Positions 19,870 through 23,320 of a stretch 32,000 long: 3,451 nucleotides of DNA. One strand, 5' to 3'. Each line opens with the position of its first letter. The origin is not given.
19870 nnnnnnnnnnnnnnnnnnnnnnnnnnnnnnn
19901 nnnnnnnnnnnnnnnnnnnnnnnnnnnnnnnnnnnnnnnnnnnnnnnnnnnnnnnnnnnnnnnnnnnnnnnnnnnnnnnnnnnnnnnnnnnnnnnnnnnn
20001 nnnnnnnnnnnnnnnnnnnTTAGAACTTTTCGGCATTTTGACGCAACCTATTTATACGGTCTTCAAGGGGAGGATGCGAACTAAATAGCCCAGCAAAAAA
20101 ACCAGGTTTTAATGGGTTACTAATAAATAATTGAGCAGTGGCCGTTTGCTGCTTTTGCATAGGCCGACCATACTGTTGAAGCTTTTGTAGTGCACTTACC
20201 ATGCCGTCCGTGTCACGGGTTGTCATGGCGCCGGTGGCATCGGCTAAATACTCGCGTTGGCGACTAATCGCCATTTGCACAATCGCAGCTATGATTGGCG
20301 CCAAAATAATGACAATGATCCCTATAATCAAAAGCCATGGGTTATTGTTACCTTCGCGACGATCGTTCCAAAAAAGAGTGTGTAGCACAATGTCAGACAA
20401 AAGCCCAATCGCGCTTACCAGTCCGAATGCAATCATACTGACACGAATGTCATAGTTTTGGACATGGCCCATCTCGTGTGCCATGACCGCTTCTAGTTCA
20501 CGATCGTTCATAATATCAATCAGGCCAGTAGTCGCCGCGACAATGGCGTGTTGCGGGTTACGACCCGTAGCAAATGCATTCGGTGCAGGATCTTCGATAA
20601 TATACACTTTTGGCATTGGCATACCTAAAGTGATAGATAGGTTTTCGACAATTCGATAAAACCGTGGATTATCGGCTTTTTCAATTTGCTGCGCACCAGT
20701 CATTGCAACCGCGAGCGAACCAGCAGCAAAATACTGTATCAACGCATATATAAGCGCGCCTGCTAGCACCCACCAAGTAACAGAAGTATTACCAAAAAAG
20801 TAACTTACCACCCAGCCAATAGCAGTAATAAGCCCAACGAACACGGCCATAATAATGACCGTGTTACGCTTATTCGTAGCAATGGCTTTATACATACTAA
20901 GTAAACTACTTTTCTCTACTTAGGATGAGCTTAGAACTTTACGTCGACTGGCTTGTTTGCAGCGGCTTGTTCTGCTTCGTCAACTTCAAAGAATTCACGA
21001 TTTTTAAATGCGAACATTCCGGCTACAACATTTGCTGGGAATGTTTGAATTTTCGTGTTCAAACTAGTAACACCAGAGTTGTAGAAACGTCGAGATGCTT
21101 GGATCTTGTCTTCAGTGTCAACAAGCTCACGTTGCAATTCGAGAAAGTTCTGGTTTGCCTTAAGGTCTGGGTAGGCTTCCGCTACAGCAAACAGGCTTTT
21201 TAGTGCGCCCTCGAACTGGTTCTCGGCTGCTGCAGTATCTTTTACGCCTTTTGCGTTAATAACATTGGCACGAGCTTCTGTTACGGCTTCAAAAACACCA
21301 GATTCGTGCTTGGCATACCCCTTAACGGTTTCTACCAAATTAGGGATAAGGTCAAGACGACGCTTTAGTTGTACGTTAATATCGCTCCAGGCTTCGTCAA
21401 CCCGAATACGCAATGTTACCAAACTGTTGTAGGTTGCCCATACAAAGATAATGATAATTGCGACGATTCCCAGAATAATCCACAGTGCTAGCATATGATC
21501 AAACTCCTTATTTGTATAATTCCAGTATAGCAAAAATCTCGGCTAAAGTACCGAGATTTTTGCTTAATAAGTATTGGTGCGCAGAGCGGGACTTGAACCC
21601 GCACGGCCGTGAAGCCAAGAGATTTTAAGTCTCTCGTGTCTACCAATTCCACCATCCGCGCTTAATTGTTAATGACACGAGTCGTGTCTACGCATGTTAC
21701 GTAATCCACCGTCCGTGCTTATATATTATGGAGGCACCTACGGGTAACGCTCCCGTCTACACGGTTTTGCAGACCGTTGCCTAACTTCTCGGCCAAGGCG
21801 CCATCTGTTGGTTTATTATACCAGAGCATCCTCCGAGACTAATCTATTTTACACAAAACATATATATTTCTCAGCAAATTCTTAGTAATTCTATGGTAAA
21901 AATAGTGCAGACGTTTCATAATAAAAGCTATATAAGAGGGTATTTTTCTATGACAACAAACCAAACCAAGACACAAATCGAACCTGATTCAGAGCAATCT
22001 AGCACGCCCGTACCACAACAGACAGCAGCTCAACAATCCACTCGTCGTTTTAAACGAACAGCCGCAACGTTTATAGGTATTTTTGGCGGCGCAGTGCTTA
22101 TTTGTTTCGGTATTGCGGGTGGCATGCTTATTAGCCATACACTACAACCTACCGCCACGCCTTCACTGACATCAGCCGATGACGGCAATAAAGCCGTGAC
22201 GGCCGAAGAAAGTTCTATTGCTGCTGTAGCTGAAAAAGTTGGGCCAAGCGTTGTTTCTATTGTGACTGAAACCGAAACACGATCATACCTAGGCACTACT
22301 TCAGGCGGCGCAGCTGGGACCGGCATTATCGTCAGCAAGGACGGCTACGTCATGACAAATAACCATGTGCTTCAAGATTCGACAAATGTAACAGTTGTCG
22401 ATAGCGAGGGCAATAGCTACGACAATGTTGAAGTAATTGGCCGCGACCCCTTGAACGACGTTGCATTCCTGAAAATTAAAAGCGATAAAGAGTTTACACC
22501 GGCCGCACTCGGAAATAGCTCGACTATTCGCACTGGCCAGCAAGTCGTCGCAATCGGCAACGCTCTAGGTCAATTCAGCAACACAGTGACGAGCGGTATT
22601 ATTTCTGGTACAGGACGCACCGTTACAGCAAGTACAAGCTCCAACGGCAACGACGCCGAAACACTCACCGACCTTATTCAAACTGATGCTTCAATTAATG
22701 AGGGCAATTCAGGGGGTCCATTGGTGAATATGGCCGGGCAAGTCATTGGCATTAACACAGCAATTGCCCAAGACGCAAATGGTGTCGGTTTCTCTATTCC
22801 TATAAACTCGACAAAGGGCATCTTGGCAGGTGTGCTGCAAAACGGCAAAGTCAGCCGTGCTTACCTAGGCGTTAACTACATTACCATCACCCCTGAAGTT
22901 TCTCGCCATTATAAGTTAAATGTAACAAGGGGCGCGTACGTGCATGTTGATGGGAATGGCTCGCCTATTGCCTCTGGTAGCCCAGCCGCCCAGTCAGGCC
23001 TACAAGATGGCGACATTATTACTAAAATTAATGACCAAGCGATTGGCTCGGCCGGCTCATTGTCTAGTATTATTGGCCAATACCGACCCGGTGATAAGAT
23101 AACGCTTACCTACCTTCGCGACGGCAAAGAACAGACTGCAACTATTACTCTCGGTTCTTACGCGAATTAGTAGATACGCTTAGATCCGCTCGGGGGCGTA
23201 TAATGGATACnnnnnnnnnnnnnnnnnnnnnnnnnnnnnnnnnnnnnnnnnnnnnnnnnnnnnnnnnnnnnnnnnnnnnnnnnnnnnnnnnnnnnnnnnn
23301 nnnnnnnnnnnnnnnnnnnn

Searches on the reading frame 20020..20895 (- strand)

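Call 101: search_protein_families(library=pfam, proteins=[window:20020-20895:-], max_evalue=0.00001)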
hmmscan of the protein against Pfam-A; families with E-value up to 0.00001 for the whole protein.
window:20020-20895:- (291 aa): 1 family
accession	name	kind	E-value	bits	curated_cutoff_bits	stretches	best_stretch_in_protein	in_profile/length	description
PF01435.24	Peptidase_M48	-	1.4e-37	129.8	20.3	1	75-286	3-184/186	Peptidase family M48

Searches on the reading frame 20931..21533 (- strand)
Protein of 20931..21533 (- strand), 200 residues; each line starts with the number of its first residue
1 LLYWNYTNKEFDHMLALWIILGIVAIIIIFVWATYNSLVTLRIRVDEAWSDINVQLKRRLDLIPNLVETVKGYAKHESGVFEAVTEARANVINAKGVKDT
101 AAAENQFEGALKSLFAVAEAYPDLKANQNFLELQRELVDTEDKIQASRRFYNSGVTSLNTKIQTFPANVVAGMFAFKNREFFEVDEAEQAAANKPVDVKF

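Call 101: search_protein_families(library=pfam, proteins=[window:20931-21533:-], max_evalue=0.00001)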
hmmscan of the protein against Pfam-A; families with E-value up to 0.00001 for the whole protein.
window:20931-21533:- (200 aa): 1 family
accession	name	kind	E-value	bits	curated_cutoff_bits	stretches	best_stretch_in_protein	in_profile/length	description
PF04011.17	LemA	-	8.1e-61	204.7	26.2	1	48-200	1-149/149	LemA family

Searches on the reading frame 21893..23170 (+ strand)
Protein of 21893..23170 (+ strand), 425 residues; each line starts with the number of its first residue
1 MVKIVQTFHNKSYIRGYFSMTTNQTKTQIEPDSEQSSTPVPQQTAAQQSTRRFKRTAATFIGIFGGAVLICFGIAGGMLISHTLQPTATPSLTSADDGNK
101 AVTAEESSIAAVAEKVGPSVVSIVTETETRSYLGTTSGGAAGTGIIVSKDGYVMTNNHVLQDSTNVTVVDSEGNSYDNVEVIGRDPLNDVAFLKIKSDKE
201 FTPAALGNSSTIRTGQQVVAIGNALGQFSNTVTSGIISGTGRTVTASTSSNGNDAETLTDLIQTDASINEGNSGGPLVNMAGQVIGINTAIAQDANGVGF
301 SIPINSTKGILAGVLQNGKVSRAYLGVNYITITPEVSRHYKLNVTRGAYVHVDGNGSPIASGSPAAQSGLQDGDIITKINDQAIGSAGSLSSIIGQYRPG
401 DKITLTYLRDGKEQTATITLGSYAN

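Call 101: search_protein_families(library=pfam, proteins=[window:21893-23170:+], max_evalue=0.00001)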
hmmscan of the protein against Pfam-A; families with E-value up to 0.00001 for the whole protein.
window:21893-23170:+ (425 aa): 4 families
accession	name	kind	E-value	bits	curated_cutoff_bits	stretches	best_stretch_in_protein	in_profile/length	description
PF13365.12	Trypsin_2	-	2e-33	116.6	27.6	1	142-287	1-144/144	Trypsin-like peptidase domain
PF00089.32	Trypsin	-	4.2e-19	69.7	20.6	1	139-306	24-215/220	Trypsin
PF13180.12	PDZ_2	-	1.1e-15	58.1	27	1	347-420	13-80/80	PDZ domain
PF17820.7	PDZ_6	-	1.1e-08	35.1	27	1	360-407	6-52/54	PDZ domain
